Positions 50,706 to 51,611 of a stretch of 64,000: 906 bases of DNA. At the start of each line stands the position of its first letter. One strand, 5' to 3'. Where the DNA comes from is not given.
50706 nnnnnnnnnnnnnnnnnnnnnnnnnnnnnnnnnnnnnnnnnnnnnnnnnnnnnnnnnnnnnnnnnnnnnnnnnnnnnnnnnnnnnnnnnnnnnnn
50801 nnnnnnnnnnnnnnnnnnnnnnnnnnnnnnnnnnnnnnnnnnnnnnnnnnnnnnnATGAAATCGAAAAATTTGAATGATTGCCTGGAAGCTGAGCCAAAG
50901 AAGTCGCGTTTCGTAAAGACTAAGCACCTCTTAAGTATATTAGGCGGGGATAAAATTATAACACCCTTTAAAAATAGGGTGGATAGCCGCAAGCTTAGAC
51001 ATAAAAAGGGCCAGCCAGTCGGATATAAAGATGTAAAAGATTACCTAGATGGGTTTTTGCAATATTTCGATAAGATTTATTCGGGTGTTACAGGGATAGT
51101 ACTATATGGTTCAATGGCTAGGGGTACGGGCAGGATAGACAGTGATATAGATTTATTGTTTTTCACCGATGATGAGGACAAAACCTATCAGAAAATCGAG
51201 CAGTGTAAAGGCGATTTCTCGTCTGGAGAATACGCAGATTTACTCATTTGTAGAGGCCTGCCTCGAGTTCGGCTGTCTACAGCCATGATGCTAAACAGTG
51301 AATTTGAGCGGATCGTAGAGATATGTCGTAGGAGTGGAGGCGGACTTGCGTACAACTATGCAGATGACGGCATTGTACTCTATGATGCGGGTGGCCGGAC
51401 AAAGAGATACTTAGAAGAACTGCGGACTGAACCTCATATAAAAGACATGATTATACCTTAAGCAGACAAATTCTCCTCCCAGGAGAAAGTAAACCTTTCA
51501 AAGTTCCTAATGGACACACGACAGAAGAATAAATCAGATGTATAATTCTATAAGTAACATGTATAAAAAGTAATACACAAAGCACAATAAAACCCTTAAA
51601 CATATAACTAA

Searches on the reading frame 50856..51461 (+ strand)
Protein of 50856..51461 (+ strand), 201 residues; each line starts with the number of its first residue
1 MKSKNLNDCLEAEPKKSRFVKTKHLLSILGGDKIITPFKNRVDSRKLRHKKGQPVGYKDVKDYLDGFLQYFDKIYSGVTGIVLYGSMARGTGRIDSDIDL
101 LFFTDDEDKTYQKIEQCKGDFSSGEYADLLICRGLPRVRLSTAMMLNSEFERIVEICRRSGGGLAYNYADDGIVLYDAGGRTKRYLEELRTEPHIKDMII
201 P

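Call 5: search_protein_families(library=pfam, max_evalue=1, proteins=[window:50856-51461:+])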
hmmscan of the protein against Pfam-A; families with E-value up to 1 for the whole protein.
window:50856-51461:+ (201 aa): 3 families
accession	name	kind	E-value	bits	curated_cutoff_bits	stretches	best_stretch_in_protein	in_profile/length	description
PF01909.29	NTP_transf_2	-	4.3e-10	40.3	21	1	66-135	3-77/93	Nucleotidyltransferase domain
PF18765.7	Polbeta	-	3.9e-08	33.8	26.9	1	76-115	11-50/93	Polymerase beta, Nucleotidyltransferase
PF22600.2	MTPAP-like_central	-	0.0037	17.8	27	1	69-110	31-71/139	Poly(A) RNA polymerase, mitochondrial-like, central palm domain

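Call 6: search_protein_families(library=ncbifam, max_evalue=1, proteins=[window:50856-51461:+])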
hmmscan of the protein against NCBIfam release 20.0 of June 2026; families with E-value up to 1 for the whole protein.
window:50856-51461:+ (201 aa): 4 families
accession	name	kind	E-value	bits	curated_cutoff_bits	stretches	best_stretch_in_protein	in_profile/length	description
NF047752.1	MntA_antitoxin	equivalog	2.8e-07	30.4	60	1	78-117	7-45/106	type VII toxin-antitoxin system MntA family adenylyltransferase antitoxin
NF051895.1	anti_phage_HalB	equivalog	4.8e-06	26.3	190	1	81-109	2-30/211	anti-phage Hailong system nucleotidyltransferase HalB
NF012212.1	ANT_9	subfamily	0.0019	17.5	340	1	76-107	19-50/249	aminoglycoside nucleotidyltransferase ANT(9)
NF033061.1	ANT_4p_I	equivalog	0.078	12.5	350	1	76-119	28-72/253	ANT(4')-I family aminoglycoside nucleotidyltransferase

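Call 9: search_protein_families(library=padloc, max_evalue=0.1, proteins=[window:50856-51461:+])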
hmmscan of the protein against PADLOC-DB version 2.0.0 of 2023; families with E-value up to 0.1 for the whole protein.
window:50856-51461:+ (201 aa): 10 families
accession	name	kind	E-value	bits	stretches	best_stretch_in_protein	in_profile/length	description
PDLC04903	PDC-S09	-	5.5e-09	34.3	1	60-117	7-65/108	-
PDLC04906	PDC-S09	-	3.2e-07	28.6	1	77-118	23-64/98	-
PDLC04902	PDC-S09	-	3e-06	25.5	1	77-116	20-59/97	-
PDLC04907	PDC-S09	-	3e-06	25.3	1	61-109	11-58/114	-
PDLC04904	PDC-S09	-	5.2e-06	24.6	1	77-112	24-58/104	-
PDLC04368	PDC-M05A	-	4.8e-05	21.3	1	77-106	106-135/201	-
PDLC04372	PDC-M05A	-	0.00033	18.9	1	76-106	74-104/167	-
PDLC04778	PDC-M70A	-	0.03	11.6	1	73-107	42-76/355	-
PDLC04369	PDC-M05A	-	0.034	11.8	1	81-105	106-130/201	-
PDLC00802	Cyclase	-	0.049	10.8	1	70-115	47-91/332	oligonucleotide-cyclase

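Call 26: find_homologous_proteins(query=window:50856-51461:+)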
Query window:50856-51461:+ (201 aa): 8 proteins with E <= 0.001 among 422 candidates.
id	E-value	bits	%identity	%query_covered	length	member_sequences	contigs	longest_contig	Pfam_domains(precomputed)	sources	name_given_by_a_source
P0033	4.1e-123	427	97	100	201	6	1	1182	PF18765.8,PF01909.30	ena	-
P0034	4.8e-65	237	66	85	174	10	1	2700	PF18765.8,PF01909.30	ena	-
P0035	9.0e-39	151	47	84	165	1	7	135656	PF18765.8,PF01909.30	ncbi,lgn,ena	-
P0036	2.6e-36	143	48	85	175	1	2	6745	PF18765.8,PF01909.30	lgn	-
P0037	2.7e-36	143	47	85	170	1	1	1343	PF18765.8,PF01909.30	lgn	-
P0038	2.2e-21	95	38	99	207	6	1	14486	-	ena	-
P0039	1.3e-6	46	100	12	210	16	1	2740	-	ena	-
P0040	1.5e-5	43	96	12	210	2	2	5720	-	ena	-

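Call 28: find_encoding_contigs(protein=P0035, flank=6000, max_places=6)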
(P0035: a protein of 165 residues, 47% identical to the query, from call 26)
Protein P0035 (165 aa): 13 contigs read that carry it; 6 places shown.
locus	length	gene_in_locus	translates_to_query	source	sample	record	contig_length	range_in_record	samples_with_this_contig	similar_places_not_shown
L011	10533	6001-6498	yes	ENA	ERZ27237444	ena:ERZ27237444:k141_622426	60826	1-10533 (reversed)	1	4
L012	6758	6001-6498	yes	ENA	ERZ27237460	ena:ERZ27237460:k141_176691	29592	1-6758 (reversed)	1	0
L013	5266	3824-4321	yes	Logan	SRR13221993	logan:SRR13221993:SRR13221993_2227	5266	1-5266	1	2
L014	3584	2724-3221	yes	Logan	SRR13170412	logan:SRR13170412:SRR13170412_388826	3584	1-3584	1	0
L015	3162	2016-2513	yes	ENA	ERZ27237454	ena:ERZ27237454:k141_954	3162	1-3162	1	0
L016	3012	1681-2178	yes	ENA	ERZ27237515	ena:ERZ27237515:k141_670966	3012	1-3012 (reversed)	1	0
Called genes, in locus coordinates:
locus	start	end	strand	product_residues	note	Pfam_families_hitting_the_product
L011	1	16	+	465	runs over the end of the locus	-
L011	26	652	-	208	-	PF00702:Hydrolase, PF12710:HAD, PF13419:HAD_2, PF13242:Hydrolase_like (weak)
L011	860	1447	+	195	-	PF01909:NTP_transf_2, PF18765:Polbeta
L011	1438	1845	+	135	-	PF05168:HEPN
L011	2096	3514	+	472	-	PF00083:Sugar_tr, PF07690:MFS_1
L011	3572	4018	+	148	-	-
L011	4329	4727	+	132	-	-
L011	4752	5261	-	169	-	-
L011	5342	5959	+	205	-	PF06168:DUF981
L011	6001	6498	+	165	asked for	PF01909:NTP_transf_2, PF18765:Polbeta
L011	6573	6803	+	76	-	PF24434:DUF7557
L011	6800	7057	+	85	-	PF05016:ParE_toxin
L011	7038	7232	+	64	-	-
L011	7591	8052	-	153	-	-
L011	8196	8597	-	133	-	-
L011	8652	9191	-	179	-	PF13302:Acetyltransf_3 (weak), PF00583:Acetyltransf_1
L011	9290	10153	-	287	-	PF00535:Glycos_transf_2, PF10111:Glyco_tranf_2_2, PF13641:Glyco_tranf_2_3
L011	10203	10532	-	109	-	?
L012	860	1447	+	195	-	PF01909:NTP_transf_2, PF18765:Polbeta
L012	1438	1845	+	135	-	PF05168:HEPN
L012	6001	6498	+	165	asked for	PF01909:NTP_transf_2, PF18765:Polbeta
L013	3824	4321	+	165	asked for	PF01909:NTP_transf_2, PF18765:Polbeta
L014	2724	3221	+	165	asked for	PF01909:NTP_transf_2, PF18765:Polbeta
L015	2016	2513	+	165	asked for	PF01909:NTP_transf_2, PF18765:Polbeta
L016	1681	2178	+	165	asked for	PF01909:NTP_transf_2, PF18765:Polbeta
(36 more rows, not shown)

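Call 29: find_encoding_contigs(protein=P0036, flank=6000, max_places=3)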
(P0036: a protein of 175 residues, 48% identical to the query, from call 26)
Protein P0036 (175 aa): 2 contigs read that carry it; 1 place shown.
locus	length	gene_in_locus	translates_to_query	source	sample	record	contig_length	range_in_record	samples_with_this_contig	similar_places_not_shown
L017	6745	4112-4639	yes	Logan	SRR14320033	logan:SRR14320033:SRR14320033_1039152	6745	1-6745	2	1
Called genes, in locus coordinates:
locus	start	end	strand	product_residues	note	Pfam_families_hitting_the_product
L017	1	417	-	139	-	?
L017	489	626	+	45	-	-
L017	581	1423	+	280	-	PF01555:N6_N4_Mtase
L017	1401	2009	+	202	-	-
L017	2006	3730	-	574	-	PF10592:AIPR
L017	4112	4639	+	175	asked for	PF01909:NTP_transf_2, PF18765:Polbeta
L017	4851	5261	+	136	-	-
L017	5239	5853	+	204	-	-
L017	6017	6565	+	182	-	-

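Call 30: find_encoding_contigs(protein=P0038, flank=7000, max_places=3)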
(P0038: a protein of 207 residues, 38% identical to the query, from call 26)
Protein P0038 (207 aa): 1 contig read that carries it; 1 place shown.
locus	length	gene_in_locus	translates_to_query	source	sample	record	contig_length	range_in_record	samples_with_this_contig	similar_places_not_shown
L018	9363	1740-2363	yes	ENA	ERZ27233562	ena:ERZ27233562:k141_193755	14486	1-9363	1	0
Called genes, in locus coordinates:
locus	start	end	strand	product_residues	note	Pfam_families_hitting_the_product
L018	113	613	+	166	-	-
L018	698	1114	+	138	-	-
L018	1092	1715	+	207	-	-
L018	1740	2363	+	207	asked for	-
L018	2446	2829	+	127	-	-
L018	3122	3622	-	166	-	-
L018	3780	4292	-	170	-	-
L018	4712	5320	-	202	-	-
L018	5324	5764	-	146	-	-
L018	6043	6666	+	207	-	PF00069:Pkinase (weak)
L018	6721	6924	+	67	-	PF07311:Dodecin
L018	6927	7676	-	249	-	PF01061:ABC2_membrane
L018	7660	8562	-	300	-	PF02463:SMC_N (faint), PF00005:ABC_tran, PF13175:AAA_15 (faint), PF13304:AAA_21 (weak)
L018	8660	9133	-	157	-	PF11485:STK_08120-like (weak), PF06240:COXG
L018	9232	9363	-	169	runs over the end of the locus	PF01872:RibD_C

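Call 31: find_encoding_contigs(protein=P0040, flank=6000, max_places=3)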
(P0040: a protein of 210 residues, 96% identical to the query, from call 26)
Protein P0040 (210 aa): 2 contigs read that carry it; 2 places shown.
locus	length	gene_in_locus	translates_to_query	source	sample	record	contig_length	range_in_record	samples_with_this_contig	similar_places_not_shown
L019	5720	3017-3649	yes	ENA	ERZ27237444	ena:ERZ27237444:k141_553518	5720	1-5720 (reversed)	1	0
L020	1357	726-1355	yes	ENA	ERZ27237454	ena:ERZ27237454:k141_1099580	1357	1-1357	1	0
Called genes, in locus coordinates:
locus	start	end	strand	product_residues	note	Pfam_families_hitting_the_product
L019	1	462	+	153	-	?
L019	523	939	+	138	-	PF01909:NTP_transf_2, PF18765:Polbeta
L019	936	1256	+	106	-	PF01934:HepT-like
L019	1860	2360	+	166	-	-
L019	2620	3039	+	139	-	-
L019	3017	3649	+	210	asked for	-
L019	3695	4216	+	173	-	PF01909:NTP_transf_2, PF18765:Polbeta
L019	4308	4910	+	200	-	-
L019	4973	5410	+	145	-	PF22600:MTPAP-like_central (weak), PF01909:NTP_transf_2, PF18765:Polbeta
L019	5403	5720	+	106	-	?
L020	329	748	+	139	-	-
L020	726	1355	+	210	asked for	?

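Call 32: find_encoding_contigs(protein=P0034, flank=3000, max_places=3)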
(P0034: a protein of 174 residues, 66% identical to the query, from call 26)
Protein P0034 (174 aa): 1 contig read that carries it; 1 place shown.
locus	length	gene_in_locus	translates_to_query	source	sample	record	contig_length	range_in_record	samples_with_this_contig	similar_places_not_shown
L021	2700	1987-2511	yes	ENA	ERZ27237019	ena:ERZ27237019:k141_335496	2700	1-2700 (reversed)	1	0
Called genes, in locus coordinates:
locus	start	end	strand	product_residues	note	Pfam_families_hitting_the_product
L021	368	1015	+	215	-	-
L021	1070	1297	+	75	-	-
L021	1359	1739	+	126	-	-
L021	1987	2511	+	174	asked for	PF01909:NTP_transf_2, PF18765:Polbeta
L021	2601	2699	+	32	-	?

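Call 39: find_related_loci(query=A4, collection=genome_contigs, flank=6000)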
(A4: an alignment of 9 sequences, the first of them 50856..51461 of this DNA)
Query A4 (201 aa) in genome_contigs; peptide patterns used: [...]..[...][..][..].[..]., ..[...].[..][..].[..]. (x = any residue, [..] = any of these).
132 stretches matched a pattern; 2 encode a relative of the query (tblastn E <= 1e-3); 2 distinct loci.
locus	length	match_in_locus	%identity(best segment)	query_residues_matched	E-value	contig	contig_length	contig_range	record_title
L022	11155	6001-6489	40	32-201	9e-35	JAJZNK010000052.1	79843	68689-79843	MAG: Nanoarchaeota archaeon isolate MAS3.bin90 NODE_433_length_79843_cov_1.528852, whole genome shotgun sequence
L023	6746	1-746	35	24-201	2e-24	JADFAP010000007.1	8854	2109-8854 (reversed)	MAG: Candidatus Acidifodinimicrobium mancum isolate FK_bin.410 NODE_33915_length_8854_cov_14.8141, whole genome shotgun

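Call 46: predict_structure(alignment_id=A5)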
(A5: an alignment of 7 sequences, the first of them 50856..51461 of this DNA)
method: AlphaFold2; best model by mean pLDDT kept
length: 201 residues; sequences in the alignment: 7
mean_pLDDT: 73.4   pTM: 0.68
mean pLDDT of the five models: 73.4, 70.7, 70.6, 60.7, 59.2
residues with pLDDT >= 90: 51; 70-90: 92; 50-70: 9; < 50: 49
segments of 3 or more residues with pLDDT < 50: 1-46, 199-201
pLDDT, mean of each block of 10 residues (from residue 1): 34 30 35 37 49 85 90 89 91 90 94 90 79 85 91 82 77 89 87 69 40
secondary structure, 60 per line:
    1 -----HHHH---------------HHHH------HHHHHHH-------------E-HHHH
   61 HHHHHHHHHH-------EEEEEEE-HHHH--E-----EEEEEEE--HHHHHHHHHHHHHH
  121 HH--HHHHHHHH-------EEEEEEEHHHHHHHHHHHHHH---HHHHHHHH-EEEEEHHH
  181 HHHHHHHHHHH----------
elements in order: H6-9 H25-28 H35-41 H57-70 E78-84 H86-89 E98-104 H107-122 H125-132 E140-146 H147-160 H164-171 E173-177 H178-191

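Call 49: fold_search(model_id=the predicted structure, library=pdb)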
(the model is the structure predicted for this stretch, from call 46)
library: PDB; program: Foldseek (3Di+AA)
matches with E <= 10: 506; with E <= 0.001: 9
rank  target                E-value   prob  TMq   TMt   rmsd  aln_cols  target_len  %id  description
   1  7ae9_G                1.1e-04  1.00  0.34  0.44   6.8       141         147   17  Crystal structure of mono-AMPylated HEPN(R46E) toxin in complex with MNT antitoxin (released 2020-12-30)
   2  7ae2_B                2.8e-04  1.00  0.30  0.40   6.8       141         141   16  Crystal structure of HEPN(H107A-Y109F) toxin in complex with MNT antitoxin (released 2020-12-30)
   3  9dbh_B                3.9e-04  1.00  0.32  0.30   6.1       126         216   18  Structure of Hailong HalB in complex with oligodeoxyadenylate (released 2025-05-07)
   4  9dbj_D                5.1e-04  1.00  0.32  0.30   5.5       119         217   20  Structure of Hailong HalB R164A mutant with non-hydrolyzable dATP (released 2025-05-07)
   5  9dbj_C                6.5e-04  1.00  0.34  0.31   4.4       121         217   20  Structure of Hailong HalB R164A mutant with non-hydrolyzable dATP (released 2025-05-07)
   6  7ae9_E                6.5e-04  1.00  0.34  0.46   6.2       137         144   18  Crystal structure of mono-AMPylated HEPN(R46E) toxin in complex with MNT antitoxin (released 2020-12-30)
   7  9dbj_E                7.9e-04  1.00  0.33  0.30   4.1       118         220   19  Structure of Hailong HalB R164A mutant with non-hydrolyzable dATP (released 2025-05-07)
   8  6m6w_F                8.5e-04  1.00  0.34  0.51   5.7       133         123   13  Crystal structure the toxin-antitoxin MntA-HpeT mutant-Y104A (released 2020-09-30)
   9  7bxo_E                9.0e-04  1.00  0.34  0.50   5.0       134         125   13  Crystal structure of the toxin-antitoxin with AMP-PNP (released 2020-09-30)
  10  9dbj_A                1.2e-03  1.00  0.32  0.30   4.6       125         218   18  Structure of Hailong HalB R164A mutant with non-hydrolyzable dATP (released 2025-05-07)
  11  6ig2_C                1.2e-03  1.00  0.41  0.31  14.9       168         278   14  Structure of mitochondrial CDP-DAG synthase Tam41 complexed with CTP, delta 74, F240A (released 2019-07-10)
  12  7bxo_A                1.3e-03  1.00  0.35  0.51   4.9       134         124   14  Crystal structure of the toxin-antitoxin with AMP-PNP (released 2020-09-30)
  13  9dbh_D                1.4e-03  1.00  0.32  0.32   5.4       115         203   20  Structure of Hailong HalB in complex with oligodeoxyadenylate (released 2025-05-07)
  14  8xeo_A                1.4e-03  1.00  0.29  0.53   5.6       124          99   18  Crystal structure of MNT antitoxin (released 2024-12-18)
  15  6m6u_F                1.7e-03  1.00  0.36  0.53   5.4       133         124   13  Crystal structure the toxin-antitoxin MntA-HpeT mutant-D39ED41E (released 2020-09-30)
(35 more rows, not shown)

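Call 53: find_related_loci(query=A4, collection=metagenome_contigs, flank=4000)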
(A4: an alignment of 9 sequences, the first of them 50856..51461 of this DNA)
Query A4 (201 aa) in metagenome_contigs; peptide patterns used: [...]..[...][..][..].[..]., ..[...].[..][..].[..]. (x = any residue, [..] = any of these).
149 stretches matched a pattern, but none encodes a relative of the query by tblastn (E <= 1e-3).
